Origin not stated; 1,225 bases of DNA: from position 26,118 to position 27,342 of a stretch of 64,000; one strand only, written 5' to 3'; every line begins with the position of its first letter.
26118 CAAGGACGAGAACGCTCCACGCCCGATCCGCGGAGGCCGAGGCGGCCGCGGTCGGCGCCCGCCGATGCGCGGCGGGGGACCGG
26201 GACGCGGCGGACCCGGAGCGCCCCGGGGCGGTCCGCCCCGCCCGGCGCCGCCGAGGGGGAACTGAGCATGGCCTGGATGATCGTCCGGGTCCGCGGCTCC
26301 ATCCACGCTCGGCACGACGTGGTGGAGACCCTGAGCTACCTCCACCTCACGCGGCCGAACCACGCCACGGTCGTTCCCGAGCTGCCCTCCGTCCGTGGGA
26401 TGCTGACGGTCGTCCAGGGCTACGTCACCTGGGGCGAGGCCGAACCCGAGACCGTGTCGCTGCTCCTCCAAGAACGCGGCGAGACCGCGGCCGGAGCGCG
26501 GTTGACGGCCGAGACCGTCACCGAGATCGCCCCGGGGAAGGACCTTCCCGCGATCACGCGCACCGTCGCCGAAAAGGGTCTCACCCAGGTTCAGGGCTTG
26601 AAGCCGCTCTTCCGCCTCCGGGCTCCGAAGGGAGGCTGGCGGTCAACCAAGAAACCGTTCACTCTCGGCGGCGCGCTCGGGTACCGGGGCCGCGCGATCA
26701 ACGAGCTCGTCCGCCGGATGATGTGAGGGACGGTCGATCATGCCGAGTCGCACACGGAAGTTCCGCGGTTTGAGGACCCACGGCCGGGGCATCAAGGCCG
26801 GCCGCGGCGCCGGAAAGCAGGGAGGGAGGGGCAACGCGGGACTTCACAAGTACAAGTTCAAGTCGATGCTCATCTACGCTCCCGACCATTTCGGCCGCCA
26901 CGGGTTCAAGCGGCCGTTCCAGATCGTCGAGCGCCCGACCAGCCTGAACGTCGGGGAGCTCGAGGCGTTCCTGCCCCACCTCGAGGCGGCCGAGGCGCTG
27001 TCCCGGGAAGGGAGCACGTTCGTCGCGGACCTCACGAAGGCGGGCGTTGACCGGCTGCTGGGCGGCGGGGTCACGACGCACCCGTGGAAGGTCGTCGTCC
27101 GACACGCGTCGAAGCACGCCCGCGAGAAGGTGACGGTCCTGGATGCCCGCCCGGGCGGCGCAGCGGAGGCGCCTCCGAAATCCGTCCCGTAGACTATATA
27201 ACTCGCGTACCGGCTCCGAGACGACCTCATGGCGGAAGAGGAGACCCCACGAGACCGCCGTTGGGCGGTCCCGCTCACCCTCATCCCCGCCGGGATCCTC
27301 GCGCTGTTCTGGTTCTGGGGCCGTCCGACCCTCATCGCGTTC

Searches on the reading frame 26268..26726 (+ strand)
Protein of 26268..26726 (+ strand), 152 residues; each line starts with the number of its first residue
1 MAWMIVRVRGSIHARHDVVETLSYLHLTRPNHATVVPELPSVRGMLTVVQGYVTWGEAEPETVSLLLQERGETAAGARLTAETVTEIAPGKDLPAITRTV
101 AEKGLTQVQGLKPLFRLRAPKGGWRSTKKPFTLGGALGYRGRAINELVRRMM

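Call 3: search_protein_families(library=pfam, proteins=[window:26268-26726:+], max_evalue=0.01)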
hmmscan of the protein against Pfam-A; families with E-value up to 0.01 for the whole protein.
window:26268-26726:+ (152 aa): 1 family
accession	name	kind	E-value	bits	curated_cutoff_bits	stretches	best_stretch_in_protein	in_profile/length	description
PF00327.25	Ribosomal_L30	-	2.1e-11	43.9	23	1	5-53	3-51/51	Ribosomal protein L30p/L7e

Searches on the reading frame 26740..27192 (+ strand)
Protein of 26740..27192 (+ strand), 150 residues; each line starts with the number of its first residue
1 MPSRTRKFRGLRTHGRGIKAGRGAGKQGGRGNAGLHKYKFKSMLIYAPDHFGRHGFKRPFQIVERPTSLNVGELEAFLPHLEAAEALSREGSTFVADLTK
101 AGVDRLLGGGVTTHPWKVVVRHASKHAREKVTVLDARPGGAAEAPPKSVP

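Call 3: search_protein_families(library=pfam, proteins=[window:26740-27192:+], max_evalue=0.01)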
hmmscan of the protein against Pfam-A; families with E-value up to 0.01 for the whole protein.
window:26740-27192:+ (150 aa): 1 family
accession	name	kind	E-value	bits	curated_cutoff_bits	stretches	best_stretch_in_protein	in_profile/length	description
PF00828.25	Ribosomal_L27A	-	4e-06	27.6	21.5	1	69-132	2-65/72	Ribosomal proteins 50S-L15, 50S-L18e, 60S-L27A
